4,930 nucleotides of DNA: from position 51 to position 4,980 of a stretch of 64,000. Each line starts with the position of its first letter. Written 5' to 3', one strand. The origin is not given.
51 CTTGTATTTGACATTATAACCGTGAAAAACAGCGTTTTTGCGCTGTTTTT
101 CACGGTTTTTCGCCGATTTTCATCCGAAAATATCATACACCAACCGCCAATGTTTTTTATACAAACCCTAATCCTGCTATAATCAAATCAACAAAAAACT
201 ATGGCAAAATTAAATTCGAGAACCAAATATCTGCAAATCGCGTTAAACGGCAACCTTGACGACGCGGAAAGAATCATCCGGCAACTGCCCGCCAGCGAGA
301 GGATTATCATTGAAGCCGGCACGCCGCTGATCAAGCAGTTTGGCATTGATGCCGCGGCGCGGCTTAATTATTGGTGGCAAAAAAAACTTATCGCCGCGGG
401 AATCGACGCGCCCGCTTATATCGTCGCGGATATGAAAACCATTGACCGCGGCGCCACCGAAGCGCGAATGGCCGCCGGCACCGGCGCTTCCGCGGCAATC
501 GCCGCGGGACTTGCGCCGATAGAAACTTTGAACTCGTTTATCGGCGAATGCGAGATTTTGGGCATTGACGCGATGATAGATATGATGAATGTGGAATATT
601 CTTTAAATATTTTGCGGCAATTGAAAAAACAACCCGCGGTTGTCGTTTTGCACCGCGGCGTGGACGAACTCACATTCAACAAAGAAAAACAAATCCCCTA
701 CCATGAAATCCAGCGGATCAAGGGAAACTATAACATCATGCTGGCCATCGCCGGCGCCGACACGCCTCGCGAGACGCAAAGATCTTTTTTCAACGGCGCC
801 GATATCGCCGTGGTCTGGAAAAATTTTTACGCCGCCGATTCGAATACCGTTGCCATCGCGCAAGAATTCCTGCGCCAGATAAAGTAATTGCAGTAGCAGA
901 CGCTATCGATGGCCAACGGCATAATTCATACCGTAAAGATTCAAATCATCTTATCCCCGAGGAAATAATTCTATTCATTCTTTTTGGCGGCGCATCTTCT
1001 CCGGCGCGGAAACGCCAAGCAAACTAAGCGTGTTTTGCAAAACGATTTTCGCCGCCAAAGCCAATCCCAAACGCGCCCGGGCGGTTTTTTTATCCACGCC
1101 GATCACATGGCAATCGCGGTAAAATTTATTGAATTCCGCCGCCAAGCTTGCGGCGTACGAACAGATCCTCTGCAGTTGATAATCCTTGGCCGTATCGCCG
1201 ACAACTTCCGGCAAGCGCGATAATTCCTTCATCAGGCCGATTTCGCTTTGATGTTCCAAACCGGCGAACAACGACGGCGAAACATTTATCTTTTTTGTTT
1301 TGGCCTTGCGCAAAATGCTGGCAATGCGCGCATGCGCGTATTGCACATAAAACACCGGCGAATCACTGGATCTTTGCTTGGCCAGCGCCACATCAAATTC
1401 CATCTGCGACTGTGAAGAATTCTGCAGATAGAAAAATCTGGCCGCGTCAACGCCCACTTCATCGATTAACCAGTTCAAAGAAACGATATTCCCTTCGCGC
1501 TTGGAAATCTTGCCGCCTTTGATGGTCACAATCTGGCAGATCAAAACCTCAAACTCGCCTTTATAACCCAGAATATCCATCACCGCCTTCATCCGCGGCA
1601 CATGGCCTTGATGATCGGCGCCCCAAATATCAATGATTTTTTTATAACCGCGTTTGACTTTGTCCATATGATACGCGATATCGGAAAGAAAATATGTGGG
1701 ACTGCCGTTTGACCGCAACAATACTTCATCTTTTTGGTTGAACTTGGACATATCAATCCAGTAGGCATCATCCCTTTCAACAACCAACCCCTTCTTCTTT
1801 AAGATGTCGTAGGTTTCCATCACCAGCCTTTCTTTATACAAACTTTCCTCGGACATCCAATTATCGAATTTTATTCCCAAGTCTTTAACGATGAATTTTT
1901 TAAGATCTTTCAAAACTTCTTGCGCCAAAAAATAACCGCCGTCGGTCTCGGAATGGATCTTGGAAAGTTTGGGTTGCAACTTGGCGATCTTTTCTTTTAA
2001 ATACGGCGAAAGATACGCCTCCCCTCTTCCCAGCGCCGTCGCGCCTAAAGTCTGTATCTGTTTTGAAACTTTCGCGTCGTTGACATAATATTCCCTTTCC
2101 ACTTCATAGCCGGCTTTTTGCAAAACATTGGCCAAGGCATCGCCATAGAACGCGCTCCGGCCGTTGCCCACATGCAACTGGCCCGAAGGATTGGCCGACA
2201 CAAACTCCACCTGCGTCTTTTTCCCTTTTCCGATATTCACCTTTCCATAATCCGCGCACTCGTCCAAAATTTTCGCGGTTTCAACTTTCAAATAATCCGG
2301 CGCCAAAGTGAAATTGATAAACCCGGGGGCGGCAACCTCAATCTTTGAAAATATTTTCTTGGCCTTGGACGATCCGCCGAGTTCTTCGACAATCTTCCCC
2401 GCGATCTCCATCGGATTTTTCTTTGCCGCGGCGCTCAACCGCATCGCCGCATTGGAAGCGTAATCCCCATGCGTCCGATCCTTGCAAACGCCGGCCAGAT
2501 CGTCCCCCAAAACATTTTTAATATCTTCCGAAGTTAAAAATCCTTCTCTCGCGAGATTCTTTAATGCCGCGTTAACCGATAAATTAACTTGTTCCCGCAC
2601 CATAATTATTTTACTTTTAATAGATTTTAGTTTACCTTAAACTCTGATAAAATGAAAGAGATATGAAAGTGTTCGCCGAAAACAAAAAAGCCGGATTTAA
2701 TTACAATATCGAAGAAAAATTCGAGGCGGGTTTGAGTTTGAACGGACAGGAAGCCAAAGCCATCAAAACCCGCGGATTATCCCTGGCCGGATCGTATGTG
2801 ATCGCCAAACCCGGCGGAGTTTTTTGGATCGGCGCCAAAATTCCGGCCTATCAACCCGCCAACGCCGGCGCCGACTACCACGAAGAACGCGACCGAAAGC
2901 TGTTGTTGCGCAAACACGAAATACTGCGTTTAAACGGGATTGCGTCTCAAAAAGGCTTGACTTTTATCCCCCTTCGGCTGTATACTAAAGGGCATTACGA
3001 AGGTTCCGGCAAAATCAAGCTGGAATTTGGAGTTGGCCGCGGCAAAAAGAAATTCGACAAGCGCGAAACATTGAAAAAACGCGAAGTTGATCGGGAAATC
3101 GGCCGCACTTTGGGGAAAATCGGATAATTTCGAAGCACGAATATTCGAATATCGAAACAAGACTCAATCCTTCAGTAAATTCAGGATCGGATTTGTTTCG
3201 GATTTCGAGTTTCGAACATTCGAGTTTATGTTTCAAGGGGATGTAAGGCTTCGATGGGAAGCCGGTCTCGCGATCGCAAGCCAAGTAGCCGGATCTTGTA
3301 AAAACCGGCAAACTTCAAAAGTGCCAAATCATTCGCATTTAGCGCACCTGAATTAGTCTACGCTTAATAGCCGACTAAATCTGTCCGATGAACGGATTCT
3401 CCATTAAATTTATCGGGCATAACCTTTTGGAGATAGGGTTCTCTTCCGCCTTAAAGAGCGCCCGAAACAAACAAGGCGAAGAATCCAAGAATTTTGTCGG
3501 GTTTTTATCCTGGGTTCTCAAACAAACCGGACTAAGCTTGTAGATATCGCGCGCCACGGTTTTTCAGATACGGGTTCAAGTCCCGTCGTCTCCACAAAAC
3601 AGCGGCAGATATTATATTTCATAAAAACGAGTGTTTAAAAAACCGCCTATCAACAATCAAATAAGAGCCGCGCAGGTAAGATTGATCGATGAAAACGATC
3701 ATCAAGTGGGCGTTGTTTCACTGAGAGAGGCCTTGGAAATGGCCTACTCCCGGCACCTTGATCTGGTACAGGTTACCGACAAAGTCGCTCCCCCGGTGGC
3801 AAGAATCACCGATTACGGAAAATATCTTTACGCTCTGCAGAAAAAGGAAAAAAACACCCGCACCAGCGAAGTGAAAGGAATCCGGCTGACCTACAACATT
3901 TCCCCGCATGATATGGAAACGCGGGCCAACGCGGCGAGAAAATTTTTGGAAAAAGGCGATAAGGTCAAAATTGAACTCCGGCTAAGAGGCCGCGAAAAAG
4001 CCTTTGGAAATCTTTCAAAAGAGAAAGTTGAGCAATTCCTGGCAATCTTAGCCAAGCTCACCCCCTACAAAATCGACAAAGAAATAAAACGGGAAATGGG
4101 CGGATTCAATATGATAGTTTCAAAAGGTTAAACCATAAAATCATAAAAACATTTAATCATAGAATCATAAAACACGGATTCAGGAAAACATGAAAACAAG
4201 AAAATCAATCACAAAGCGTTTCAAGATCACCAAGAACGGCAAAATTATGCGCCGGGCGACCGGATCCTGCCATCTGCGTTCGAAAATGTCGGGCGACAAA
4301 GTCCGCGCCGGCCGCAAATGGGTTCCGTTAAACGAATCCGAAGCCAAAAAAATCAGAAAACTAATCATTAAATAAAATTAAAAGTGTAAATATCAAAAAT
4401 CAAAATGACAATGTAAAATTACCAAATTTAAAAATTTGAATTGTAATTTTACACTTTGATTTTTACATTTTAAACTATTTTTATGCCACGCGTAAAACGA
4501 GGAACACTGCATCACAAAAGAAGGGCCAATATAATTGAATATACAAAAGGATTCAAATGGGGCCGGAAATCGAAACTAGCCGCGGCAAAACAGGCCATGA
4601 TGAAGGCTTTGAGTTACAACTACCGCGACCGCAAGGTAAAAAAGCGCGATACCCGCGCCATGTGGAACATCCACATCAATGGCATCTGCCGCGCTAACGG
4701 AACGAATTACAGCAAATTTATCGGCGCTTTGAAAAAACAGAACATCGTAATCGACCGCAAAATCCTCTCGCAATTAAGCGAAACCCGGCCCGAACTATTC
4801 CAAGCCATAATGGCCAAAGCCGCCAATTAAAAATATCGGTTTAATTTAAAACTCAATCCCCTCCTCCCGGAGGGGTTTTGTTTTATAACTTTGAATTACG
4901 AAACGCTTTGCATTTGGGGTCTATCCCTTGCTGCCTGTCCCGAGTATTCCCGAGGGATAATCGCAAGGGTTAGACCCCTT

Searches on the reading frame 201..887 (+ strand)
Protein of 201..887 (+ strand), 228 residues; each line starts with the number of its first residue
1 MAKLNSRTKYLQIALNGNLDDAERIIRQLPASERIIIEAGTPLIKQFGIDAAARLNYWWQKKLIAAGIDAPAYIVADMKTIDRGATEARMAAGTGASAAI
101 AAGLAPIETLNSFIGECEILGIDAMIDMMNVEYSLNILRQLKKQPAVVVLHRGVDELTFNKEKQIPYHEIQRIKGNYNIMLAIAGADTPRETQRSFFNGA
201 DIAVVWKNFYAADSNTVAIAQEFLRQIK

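Call 56: search_protein_families(library=pfam, proteins=[window:201-887:+], max_evalue=0.0001)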
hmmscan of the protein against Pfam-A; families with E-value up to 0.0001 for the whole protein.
window:201-887:+ (228 aa): 1 family
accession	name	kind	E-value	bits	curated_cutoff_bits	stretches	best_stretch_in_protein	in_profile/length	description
PF00215.30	OMPdecase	-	6.7e-17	62.6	27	1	10-218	2-216/221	Orotidine 5'-phosphate decarboxylase / HUMPS family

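Call 98: find_encoding_contigs(protein=window:201-887:+, flank=10000, max_places=3)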
Protein window:201-887:+ (228 aa): 15 contigs read that carry it; 3 places shown.
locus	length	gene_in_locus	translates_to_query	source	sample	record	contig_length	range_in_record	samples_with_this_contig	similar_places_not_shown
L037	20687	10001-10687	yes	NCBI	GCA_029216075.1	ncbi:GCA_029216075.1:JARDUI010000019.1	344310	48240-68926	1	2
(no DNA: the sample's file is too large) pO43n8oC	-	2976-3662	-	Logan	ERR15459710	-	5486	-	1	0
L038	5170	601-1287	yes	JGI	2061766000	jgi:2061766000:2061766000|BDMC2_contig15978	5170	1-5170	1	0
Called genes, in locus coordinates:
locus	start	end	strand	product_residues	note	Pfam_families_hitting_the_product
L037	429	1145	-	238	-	-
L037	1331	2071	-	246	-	-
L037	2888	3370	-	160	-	PF01797:Y1_Tnp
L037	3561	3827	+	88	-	-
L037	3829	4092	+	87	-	PF15738:YafQ_toxin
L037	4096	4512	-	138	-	-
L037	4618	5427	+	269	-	PF01609:DDE_Tnp_1, PF13612:DDE_Tnp_1_3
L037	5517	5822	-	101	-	-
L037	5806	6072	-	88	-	-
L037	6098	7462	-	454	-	PF00133:tRNA-synt_1 (faint), PF01921:tRNA-synt_1f (faint), PF01406:tRNA-synt_1e, PF09334:tRNA-synt_1g (weak), PF09190:DALR_2 (weak), PF23493:CysS_C (faint)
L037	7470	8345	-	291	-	PF02661:Fic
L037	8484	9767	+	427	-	PF13384:HTH_23 (weak)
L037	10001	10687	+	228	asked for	PF00215:OMPdecase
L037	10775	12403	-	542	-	PF03485:Arg_tRNA_synt_N, PF00750:tRNA-synt_1d, PF01921:tRNA-synt_1f (faint), PF01406:tRNA-synt_1e (faint), PF09334:tRNA-synt_1g (faint), PF05746:DALR_1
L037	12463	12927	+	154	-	PF01668:SmpB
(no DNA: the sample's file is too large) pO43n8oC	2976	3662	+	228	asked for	PF00215:OMPdecase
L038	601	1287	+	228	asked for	PF00215:OMPdecase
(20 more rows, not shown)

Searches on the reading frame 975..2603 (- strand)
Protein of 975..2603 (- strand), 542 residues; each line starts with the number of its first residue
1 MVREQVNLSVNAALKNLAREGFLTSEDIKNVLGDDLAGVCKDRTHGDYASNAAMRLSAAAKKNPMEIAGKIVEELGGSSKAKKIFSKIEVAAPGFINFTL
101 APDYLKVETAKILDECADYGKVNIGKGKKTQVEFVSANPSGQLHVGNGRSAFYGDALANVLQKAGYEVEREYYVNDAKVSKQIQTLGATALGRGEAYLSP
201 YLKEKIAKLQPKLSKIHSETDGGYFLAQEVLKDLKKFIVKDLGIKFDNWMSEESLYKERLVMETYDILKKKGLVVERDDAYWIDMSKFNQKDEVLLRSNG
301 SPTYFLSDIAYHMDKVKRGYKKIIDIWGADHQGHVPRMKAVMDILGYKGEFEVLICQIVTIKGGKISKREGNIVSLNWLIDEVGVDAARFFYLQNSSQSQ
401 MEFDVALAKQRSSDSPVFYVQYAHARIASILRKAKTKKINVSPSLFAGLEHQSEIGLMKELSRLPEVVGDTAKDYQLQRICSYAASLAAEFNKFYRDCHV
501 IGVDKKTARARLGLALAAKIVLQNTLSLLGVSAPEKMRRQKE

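Call 56: search_protein_families(library=pfam, proteins=[window:975-2603:-], max_evalue=0.0001)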
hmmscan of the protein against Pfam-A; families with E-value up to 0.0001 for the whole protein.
window:975-2603:- (542 aa): 6 families
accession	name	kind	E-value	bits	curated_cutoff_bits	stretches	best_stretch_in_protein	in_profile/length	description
PF05746.21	DALR_1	-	1.1e-34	119.5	22.3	1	420-537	1-117/117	DALR anticodon binding domain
PF00750.26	tRNA-synt_1d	-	1.9e-17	63.7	23.3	1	118-388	11-303/349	tRNA synthetases class I (R), catalytic domain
PF03485.21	Arg_tRNA_synt_N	-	3e-17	63.5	21.5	1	10-100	7-85/85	Arginyl tRNA synthetase N terminal domain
PF09334.17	tRNA-synt_1g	-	3.6e-08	33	20.1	0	351-400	313-362/391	tRNA synthetases class I (M)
PF01921.24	tRNA-synt_1f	-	2.8e-06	26.9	27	0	137-182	30-75/360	tRNA synthetases class I (K)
PF01406.26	tRNA-synt_1e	-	1.2e-05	25.3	27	0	141-183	21-61/301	tRNA synthetases class I (C) catalytic domain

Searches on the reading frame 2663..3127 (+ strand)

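Call 56: search_protein_families(library=pfam, proteins=[window:2663-3127:+], max_evalue=0.0001)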
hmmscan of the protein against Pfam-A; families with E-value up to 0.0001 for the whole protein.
window:2663-3127:+ (154 aa): 1 family
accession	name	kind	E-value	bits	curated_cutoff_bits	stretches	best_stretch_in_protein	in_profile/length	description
PF01668.23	SmpB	-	1.6e-41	142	27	1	5-150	2-141/143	SmpB protein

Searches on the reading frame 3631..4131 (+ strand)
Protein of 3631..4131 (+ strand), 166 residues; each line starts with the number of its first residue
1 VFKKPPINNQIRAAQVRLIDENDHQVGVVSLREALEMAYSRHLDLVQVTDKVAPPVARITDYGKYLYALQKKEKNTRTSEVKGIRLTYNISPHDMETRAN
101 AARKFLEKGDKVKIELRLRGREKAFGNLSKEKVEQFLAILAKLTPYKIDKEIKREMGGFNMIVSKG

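Call 56: search_protein_families(library=pfam, proteins=[window:3631-4131:+], max_evalue=0.0001)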
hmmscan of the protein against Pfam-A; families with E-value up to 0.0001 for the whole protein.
window:3631-4131:+ (166 aa): 2 families
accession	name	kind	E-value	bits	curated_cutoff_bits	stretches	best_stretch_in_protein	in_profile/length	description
PF05198.21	IF3_N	-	2.2e-27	95.5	26.9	1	7-75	1-69/70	Translation initiation factor IF-3, N-terminal domain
PF00707.27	IF3_C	-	1.8e-20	73.1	34.8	1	80-163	2-83/86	Translation initiation factor IF-3, C-terminal domain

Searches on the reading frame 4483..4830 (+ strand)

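Call 56: search_protein_families(library=pfam, proteins=[window:4483-4830:+], max_evalue=0.0001)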
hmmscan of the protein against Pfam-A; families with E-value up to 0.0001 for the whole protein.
window:4483-4830:+ (115 aa): 1 family
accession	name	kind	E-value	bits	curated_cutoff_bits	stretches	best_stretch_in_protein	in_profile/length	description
PF00453.23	Ribosomal_L20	-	6.1e-31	107.2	30.8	1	3-109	1-107/107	Ribosomal protein L20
